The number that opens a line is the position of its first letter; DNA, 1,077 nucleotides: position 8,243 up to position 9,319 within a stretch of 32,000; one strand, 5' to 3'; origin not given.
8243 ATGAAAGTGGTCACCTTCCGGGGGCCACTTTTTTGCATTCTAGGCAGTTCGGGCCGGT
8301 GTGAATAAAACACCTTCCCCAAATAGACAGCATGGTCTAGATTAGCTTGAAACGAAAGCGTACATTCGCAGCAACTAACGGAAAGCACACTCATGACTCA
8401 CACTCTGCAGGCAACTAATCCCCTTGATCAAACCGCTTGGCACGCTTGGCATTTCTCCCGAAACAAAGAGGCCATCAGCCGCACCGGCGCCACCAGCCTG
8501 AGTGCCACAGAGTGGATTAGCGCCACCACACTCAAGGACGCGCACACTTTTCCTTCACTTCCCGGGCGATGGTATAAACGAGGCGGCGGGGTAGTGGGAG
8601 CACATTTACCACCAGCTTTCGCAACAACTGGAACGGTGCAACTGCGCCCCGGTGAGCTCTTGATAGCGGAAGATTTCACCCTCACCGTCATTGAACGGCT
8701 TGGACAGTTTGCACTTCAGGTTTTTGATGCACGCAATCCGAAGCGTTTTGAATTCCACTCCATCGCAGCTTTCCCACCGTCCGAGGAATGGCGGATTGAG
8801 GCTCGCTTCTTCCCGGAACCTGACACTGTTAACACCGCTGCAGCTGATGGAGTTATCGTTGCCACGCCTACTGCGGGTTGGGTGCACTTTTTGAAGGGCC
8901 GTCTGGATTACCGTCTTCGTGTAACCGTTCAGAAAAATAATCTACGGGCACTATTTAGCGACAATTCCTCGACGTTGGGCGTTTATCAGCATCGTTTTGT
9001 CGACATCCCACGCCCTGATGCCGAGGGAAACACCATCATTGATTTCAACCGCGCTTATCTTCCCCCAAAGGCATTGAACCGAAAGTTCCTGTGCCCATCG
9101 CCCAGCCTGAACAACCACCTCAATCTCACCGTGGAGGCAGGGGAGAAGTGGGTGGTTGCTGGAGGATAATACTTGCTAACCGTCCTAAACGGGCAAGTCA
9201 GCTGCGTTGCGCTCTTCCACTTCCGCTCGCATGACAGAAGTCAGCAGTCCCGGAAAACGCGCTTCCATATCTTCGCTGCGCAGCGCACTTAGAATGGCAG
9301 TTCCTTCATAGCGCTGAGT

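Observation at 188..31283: Ten copies of a nested palindrome with invariant core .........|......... and co-varying flanks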

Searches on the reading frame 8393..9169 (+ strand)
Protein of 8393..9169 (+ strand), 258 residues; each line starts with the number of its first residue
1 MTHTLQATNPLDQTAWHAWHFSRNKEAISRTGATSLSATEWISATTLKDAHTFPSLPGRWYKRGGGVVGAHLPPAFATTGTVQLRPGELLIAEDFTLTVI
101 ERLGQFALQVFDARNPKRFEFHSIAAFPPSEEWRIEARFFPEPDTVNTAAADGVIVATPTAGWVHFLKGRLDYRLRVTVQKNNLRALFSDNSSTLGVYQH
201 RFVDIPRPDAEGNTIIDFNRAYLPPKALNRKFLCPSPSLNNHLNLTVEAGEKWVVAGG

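Call 32: find_homologous_proteins(query=window:8393-9169:+, max_evalue=1e-20)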
Query window:8393-9169:+ (258 aa): 23 proteins with E <= 1e-20 among 630 candidates.
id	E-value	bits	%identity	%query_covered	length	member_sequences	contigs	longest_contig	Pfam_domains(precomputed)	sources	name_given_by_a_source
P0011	7.6e-172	588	98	100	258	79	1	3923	PF07920.17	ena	-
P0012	1.4e-146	505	84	100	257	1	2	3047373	PF07920.17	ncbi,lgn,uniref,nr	ncbi:DUF1684 domain-containing protein [Corynebacterium crudilactis]|uniref:DUF1684 domain-containin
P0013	2.8e-133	461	76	100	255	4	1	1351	PF07920.17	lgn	-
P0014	2.3e-124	432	99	74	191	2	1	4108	PF07920.17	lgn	-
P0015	1.3e-82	295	52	99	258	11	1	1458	PF07920.17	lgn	-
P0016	1.5e-80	288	54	99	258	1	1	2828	PF07920.17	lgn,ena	-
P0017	5.6e-80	286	54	99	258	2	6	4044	PF07920.17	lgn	-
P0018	3.8e-76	274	51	95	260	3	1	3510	PF07920.17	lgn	-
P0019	4.3e-69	251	50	94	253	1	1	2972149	PF07920.17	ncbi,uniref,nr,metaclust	ncbi:hypothetical protein CDES_13795 [Corynebacterium deserti GIMN1.010]|uniref:Uncharacterized prot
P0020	4.2e-66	241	46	99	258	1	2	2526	PF07920.17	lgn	-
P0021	3.5e-65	238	47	99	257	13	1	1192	PF07920.17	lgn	-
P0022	1.1e-64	236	45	99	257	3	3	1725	PF07920.17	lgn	-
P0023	5.3e-63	231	44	100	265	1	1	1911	PF07920.17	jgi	-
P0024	3.7e-53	199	42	92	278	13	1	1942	PF07920.17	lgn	-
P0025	2.1e-50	189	41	93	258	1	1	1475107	PF07920.17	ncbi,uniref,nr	ncbi:DUF1684 domain-containing protein [Corynebacterium pacaense]|uniref:DUF1684 domain-containing p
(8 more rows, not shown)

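Call 33: find_encoding_contigs(protein=P0012, flank=10000, max_places=2)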
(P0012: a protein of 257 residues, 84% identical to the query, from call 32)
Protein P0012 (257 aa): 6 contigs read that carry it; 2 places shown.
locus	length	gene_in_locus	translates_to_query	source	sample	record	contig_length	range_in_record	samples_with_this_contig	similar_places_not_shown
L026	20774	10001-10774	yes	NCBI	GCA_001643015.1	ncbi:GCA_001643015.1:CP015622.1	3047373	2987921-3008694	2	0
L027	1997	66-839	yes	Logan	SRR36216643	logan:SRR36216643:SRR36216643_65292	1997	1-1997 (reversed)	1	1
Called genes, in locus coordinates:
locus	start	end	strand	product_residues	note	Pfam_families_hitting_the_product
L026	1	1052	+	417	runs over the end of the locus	PF00291:PALP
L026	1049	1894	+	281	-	PF00290:Trp_syntA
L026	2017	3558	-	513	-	PF03611:EIIC-GAT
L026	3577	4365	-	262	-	PF00359:PTS_EIIA_2, PF02302:PTS_IIB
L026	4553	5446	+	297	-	PF00005:ABC_tran, PF13304:AAA_21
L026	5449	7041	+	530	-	-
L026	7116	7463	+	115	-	PF00355:Rieske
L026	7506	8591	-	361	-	PF00724:Oxidored_FMN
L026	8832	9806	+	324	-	PF13593:SBF_like, PF01758:SBF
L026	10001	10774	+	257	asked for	PF07920:DUF1684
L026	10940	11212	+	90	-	PF00106:adh_short, PF13561:adh_short_C2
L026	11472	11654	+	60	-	PF02416:TatA_B_E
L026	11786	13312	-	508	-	PF07690:MFS_1, PF00854:PTR2, PF07690:MFS_1 (weak)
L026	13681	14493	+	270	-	PF00106:adh_short, PF01370:Epimerase (weak), PF08659:KR (weak), PF13561:adh_short_C2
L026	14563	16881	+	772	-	PF00067:p450, PF22290:DmmA-like_N (weak), PF00175:NAD_binding_1 (weak), PF00111:Fer2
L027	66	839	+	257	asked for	PF07920:DUF1684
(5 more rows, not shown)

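Call 34: find_encoding_contigs(protein=P0019, flank=10000, max_places=2)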
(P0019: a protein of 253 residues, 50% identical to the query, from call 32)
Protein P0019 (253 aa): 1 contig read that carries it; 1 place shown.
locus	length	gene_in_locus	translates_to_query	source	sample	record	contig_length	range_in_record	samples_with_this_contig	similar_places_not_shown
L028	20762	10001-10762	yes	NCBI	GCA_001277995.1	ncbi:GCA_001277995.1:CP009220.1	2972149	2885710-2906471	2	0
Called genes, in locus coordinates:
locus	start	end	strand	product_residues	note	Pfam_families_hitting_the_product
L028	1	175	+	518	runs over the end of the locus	PF04715: (weak), PF00425:Chorismate_bind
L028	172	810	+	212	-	PF00117:GATase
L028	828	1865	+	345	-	PF02885:Glycos_trans_3N, PF00591:Glycos_transf_3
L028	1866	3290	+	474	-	PF00218:IGPS, PF00697:PRAI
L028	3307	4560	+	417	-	PF00291:PALP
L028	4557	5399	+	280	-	PF00290:Trp_syntA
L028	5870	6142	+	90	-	PF00005:ABC_tran (weak)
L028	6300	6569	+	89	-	-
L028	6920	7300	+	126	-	PF00355:Rieske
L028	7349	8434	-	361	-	PF00724:Oxidored_FMN, PF01207:Dus (faint)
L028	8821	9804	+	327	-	PF13593:SBF_like, PF01758:SBF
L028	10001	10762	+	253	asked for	PF07920:DUF1684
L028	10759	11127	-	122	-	PF01022:HTH_5, PF12840:HTH_20 (weak)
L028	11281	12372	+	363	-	PF00724:Oxidored_FMN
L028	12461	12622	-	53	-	-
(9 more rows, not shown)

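Call 35: find_encoding_contigs(protein=P0025, flank=10000, max_places=2)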
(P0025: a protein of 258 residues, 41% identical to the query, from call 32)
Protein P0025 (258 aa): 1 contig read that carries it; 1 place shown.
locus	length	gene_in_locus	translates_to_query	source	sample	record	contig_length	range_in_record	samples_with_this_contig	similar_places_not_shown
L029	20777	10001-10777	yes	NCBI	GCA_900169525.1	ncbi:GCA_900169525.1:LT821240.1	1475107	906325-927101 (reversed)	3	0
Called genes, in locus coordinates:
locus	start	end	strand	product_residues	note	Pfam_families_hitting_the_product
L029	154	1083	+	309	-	PF00248:Aldo_ket_red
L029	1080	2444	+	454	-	PF01546:Peptidase_M20, PF07687:M20_dimer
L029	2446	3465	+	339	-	PF19300:BPD_transp_1_N, PF00528:BPD_transp_1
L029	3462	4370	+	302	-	PF00528:BPD_transp_1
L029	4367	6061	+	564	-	PF00005:ABC_tran, PF02463:SMC_N (faint), PF13304:AAA_21 (faint), PF13401:AAA_22 (faint), PF08352:oligo_HPY (faint), PF00005:ABC_tran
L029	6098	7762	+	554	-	PF00496:SBP_bac_5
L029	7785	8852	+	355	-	PF00296:Bac_luciferase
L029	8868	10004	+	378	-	PF00296:Bac_luciferase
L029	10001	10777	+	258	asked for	PF07920:DUF1684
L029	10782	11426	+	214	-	PF07336:ABATE, PF11706:zf-CGNR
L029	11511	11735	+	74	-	-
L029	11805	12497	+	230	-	PF01497:Peripla_BP_2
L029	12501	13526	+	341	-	PF01032:FecCD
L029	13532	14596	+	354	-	PF01032:FecCD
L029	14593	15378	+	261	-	PF00005:ABC_tran, PF02463:SMC_N (faint), PF09818:ABC_ATPase (faint)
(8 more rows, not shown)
